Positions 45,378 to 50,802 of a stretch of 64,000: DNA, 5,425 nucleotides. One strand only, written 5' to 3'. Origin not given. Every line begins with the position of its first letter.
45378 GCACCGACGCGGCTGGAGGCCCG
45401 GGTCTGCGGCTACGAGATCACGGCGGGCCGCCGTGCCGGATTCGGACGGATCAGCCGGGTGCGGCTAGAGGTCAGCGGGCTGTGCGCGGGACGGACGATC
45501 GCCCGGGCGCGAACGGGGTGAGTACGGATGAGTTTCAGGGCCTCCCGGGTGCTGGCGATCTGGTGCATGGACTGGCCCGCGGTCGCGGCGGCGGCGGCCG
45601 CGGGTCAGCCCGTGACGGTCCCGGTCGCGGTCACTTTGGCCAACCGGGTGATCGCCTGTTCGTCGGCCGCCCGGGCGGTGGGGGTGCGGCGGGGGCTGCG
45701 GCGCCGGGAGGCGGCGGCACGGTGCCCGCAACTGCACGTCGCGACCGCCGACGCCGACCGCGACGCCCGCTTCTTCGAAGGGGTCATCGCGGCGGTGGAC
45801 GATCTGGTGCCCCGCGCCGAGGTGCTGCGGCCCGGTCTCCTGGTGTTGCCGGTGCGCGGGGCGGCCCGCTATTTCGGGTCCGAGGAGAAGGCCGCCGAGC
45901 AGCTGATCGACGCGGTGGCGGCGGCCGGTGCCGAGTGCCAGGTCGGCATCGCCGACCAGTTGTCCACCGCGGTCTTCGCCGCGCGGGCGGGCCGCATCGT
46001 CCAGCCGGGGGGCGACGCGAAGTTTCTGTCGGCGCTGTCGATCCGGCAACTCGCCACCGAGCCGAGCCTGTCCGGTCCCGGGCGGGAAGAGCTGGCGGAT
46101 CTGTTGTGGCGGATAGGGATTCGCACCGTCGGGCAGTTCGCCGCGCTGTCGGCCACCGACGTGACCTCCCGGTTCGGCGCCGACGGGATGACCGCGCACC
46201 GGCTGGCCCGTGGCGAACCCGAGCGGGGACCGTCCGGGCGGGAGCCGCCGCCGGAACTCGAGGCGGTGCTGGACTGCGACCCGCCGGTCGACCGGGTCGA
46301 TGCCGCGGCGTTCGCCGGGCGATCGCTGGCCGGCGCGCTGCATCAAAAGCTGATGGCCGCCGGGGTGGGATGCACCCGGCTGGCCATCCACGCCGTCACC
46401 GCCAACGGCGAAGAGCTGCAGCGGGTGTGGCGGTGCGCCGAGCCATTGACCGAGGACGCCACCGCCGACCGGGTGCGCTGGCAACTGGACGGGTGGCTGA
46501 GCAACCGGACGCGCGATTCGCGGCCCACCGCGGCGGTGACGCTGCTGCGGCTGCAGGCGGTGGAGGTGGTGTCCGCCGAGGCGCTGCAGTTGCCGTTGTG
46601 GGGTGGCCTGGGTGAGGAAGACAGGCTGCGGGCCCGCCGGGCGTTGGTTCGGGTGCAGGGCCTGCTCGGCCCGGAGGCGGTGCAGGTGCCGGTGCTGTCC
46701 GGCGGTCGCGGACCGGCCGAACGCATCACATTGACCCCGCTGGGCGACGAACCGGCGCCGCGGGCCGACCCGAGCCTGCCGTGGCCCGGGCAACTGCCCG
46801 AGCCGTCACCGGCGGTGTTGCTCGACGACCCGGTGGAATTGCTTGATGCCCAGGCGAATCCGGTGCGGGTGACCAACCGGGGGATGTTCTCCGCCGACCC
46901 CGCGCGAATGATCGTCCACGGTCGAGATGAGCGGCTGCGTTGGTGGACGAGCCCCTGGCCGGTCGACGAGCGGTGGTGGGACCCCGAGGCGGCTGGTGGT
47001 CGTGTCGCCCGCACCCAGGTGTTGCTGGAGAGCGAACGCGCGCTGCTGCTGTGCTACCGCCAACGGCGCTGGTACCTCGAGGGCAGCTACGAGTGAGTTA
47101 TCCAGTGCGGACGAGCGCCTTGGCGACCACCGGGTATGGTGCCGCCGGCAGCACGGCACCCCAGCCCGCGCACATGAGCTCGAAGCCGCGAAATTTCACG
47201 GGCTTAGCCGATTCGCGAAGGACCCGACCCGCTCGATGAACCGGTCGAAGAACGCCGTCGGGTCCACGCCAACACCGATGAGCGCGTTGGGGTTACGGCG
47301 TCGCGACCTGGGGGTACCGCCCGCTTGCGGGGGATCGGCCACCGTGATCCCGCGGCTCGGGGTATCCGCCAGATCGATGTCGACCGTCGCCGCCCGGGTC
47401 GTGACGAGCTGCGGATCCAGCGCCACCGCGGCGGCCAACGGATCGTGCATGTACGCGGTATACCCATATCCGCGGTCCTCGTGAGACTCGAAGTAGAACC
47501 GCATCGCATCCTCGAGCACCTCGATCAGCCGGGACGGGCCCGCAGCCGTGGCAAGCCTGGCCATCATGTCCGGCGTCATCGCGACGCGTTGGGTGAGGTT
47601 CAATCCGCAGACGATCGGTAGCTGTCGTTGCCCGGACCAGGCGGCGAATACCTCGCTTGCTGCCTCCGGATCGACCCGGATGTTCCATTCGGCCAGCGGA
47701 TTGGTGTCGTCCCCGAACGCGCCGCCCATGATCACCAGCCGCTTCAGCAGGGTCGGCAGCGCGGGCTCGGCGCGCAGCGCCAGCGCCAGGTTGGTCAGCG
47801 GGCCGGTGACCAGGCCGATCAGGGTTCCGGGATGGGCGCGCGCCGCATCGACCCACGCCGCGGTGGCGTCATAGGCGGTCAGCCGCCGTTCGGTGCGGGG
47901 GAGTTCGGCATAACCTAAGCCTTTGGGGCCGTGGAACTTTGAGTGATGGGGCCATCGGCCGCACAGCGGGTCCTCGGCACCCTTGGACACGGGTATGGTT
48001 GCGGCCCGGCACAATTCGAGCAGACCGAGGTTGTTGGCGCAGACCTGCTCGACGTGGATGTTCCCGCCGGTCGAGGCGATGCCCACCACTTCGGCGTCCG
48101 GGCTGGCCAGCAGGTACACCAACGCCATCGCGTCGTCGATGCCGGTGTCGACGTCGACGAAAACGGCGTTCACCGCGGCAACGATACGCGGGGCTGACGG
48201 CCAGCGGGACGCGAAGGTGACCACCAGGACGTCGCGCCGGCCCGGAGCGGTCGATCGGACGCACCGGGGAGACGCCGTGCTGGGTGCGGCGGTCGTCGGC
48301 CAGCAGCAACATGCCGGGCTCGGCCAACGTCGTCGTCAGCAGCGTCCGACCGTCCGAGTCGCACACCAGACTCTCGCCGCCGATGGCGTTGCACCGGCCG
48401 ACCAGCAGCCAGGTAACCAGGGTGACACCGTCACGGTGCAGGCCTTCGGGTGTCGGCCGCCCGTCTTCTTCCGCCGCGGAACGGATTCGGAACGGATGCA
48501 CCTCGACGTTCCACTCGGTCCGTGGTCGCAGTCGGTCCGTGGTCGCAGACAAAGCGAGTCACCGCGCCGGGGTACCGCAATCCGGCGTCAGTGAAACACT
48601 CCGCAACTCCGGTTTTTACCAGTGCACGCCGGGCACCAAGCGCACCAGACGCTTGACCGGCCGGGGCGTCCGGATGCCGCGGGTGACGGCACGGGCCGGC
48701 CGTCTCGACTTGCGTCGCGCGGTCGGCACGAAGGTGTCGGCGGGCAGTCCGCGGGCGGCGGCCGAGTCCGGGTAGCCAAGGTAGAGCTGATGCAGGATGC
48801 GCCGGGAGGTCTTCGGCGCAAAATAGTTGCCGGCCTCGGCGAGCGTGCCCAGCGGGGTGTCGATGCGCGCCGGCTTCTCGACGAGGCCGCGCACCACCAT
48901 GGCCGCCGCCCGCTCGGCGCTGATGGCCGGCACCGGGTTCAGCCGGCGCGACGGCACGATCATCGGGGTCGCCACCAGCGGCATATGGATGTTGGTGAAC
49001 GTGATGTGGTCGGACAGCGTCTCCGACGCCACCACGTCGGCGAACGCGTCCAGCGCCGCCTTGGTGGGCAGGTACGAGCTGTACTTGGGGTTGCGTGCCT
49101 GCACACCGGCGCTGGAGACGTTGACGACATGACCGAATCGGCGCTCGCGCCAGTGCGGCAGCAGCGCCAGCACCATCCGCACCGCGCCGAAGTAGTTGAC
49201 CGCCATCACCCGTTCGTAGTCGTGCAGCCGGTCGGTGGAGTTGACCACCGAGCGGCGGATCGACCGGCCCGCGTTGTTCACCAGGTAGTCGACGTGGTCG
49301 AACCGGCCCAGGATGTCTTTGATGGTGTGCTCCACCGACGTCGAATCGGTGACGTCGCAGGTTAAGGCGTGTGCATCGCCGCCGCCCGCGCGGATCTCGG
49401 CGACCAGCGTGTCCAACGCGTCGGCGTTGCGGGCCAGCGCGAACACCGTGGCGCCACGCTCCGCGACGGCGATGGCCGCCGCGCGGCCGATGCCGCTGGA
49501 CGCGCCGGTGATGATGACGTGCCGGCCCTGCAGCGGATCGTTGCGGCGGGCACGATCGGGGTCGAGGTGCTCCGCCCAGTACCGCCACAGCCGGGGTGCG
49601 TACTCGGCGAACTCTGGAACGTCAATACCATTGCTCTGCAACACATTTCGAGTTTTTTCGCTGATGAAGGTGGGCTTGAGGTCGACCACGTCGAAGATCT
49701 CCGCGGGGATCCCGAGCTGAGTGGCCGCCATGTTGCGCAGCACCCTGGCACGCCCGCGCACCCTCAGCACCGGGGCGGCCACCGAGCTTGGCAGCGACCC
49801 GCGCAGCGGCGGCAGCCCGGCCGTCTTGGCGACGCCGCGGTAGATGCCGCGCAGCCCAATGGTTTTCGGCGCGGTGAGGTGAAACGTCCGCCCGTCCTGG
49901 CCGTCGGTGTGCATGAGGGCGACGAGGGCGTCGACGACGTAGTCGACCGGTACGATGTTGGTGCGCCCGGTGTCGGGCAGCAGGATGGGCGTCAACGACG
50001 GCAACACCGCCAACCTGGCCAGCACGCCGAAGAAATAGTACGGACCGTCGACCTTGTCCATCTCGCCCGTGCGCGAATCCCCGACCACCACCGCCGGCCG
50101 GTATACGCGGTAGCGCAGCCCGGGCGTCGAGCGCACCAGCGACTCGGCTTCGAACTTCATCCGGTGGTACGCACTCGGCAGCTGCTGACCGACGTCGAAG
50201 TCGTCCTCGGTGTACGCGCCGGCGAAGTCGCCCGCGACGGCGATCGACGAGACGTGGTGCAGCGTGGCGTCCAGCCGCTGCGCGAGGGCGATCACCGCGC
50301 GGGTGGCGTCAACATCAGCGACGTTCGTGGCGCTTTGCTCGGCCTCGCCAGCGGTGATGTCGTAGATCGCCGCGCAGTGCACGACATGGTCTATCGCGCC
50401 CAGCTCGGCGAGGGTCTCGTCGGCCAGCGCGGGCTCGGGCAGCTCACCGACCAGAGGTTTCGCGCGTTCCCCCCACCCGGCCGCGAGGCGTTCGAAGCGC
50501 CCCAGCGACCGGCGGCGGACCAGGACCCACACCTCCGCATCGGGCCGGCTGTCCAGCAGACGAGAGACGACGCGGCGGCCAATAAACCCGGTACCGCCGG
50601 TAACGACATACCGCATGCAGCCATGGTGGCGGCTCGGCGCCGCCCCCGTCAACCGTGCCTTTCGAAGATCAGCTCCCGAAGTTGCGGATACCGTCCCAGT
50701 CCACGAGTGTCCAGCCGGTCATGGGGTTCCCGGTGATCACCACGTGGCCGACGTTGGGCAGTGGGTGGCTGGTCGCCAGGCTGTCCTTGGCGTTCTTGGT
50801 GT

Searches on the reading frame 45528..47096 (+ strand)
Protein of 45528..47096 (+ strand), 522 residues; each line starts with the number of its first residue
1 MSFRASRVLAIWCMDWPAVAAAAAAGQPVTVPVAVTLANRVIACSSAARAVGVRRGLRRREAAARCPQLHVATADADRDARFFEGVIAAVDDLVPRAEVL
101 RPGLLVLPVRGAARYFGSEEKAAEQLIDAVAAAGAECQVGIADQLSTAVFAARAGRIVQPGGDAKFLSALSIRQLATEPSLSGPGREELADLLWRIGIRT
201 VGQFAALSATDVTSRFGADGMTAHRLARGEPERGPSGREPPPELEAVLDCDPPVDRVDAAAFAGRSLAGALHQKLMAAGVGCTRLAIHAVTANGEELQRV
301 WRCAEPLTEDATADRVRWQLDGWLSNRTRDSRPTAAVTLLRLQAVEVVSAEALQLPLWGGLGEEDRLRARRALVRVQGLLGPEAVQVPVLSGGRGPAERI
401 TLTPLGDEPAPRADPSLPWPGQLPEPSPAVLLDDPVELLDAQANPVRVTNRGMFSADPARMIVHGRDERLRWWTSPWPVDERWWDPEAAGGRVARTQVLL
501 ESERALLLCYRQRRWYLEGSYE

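Call 86: search_protein_families(library=pfam, proteins=[window:45528-47096:+], max_evalue=0.00001)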
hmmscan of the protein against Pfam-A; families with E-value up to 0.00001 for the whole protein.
window:45528-47096:+ (522 aa): 1 family
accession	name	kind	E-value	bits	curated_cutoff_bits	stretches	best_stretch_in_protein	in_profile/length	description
PF00817.25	IMS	-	1.9e-13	51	23.2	1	30-150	20-145/148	impB/mucB/samB family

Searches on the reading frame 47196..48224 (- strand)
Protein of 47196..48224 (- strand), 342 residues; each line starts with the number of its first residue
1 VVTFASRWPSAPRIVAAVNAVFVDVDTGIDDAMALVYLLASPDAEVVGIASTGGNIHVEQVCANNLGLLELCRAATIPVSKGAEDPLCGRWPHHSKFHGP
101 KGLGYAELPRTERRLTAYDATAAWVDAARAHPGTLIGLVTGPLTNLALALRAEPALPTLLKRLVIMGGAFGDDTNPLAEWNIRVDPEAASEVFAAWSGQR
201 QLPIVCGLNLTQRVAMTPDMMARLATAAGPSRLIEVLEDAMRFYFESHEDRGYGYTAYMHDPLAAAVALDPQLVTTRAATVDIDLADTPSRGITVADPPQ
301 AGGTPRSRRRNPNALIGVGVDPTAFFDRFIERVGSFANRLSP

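Call 85: search_protein_families(library=pfam, proteins=[window:47196-48224:-], max_evalue=0.00001)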
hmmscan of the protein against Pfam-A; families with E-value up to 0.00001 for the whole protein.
window:47196-48224:- (342 aa): 1 family
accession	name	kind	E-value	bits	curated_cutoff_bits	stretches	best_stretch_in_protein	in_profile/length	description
PF01156.24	IU_nuc_hydro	-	4.9e-85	286.2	34.2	1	21-327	1-297/297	Inosine-uridine preferring nucleoside hydrolase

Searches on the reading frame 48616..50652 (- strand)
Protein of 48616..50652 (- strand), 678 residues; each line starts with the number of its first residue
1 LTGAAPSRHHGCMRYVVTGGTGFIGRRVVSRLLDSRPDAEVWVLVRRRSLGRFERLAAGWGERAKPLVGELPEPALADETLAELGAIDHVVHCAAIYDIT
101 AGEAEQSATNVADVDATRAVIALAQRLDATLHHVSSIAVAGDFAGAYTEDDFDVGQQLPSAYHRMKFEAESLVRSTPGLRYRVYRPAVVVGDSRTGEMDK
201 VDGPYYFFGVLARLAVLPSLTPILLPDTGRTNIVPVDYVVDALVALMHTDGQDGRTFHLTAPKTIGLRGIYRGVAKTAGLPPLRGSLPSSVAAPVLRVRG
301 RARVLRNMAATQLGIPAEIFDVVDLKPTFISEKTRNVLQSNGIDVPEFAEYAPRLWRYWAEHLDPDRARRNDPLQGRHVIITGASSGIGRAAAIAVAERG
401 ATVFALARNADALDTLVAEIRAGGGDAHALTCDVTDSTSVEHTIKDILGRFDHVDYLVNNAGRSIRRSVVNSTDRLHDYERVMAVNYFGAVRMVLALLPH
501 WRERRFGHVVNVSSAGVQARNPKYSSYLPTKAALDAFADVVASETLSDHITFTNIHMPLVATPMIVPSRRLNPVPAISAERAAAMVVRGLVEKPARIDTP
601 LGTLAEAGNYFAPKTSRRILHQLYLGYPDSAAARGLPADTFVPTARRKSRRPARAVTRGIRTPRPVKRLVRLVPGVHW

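Call 85: search_protein_families(library=pfam, proteins=[window:48616-50652:-], max_evalue=0.00001)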
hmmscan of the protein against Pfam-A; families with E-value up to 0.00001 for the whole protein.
window:48616-50652:- (678 aa): 9 families
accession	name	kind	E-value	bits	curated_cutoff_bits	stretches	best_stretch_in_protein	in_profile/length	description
PF00106.31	adh_short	-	1.3e-48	165.5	26.6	1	378-567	2-189/195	short chain dehydrogenase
PF13561.12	adh_short_C2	-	3.2e-36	125.5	27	1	383-566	1-182/236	Enoyl-(Acyl carrier protein) reductase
PF07993.18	NAD_binding_4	-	2.9e-33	115.5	20.1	1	17-242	1-257/258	Male sterility protein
PF01370.27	Epimerase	-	3.4e-26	92.5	20.9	1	16-196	2-180/240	NAD dependent epimerase/dehydratase family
PF08659.16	KR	-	6.1e-18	65.8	22.6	1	379-545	3-167/180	KR domain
PF04321.23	RmlD_sub_bind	-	1.1e-12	48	27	1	13-194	1-156/287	RmlD substrate binding domain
PF13460.12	NAD_binding_10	-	2.7e-12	47.4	27.2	1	19-195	1-152/184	NAD(P)H-binding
PF01073.25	3Beta_HSD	-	9.3e-10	38.4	22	1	16-178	1-162/280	3-beta hydroxysteroid dehydrogenase/isomerase family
PF16363.11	GDP_Man_Dehyd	-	1.1e-08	35.4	27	0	17-146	2-139/332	GDP-mannose 4,6 dehydratase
